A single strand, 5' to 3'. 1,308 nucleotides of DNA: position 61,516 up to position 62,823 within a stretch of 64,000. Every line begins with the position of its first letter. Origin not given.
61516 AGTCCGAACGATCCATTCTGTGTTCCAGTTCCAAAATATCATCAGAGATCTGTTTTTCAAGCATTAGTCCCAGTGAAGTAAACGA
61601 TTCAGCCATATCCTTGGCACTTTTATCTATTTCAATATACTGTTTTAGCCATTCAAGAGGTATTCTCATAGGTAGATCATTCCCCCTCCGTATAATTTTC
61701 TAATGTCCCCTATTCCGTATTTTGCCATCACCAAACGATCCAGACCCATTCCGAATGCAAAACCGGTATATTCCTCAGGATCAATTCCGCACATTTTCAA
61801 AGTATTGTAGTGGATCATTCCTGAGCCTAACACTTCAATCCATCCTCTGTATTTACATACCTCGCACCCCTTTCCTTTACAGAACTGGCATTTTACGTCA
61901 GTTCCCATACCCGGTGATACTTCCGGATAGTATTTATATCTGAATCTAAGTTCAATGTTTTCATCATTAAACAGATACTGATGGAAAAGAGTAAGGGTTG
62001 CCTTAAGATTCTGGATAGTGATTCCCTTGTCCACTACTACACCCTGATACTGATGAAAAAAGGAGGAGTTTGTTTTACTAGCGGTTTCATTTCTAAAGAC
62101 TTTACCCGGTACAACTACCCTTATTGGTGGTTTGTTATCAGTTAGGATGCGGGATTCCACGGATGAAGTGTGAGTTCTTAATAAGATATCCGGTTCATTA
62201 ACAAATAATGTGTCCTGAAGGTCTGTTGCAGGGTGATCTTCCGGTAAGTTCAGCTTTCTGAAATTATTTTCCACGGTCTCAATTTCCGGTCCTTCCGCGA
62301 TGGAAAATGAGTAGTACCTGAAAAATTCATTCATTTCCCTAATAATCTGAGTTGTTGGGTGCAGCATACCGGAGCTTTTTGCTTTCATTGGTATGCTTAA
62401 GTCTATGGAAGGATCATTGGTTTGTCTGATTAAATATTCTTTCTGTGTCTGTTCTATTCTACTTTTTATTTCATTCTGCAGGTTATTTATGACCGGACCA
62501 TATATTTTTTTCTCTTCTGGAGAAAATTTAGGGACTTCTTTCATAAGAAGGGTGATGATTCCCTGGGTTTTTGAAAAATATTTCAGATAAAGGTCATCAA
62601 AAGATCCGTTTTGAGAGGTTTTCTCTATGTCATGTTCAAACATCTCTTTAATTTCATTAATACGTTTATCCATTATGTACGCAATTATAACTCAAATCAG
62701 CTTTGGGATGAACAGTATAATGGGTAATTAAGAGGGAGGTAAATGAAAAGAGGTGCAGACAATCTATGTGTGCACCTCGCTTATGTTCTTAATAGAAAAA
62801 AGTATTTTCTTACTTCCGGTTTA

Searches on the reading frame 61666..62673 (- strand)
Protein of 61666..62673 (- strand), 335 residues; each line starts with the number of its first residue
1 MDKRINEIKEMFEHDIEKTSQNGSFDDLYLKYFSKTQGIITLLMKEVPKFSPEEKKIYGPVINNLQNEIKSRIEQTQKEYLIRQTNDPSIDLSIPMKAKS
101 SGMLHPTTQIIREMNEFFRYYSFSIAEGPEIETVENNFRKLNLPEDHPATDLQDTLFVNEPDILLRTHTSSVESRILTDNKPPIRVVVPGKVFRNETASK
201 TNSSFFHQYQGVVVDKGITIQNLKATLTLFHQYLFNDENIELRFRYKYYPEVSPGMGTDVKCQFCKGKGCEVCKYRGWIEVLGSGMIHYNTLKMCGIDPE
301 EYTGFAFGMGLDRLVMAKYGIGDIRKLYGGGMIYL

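Call 46: find_encoding_contigs(protein=window:61666-62673:-, flank=10000, max_places=3)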
Protein window:61666-62673:- (335 aa): 1 contig read that carries it; 1 place shown.
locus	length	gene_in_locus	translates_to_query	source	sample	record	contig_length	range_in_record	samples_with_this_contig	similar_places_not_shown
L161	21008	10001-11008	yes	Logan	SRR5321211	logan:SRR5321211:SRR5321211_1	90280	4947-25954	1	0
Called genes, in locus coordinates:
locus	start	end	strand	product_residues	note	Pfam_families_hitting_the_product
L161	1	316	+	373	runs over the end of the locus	-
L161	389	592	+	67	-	-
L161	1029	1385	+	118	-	-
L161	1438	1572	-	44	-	-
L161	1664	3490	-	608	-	PF00150:Cellulase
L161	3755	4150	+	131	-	PF07883:Cupin_2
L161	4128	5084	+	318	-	-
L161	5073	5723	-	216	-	PF01509:TruB_N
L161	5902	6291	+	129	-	-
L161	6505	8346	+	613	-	PF07973:tRNA_SAD, PF00587:tRNA-synt_2b, PF03129:HGTP_anticodon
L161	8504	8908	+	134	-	PF05198:IF3_N, PF00707:IF3_C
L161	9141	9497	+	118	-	PF00453:Ribosomal_L20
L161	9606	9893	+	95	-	-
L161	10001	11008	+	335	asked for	PF02912:Phe_tRNA-synt_N, PF01409:tRNA-synt_2d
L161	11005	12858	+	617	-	PF03483:B3_4, PF03484:B5, PF17759:tRNA_synthFbeta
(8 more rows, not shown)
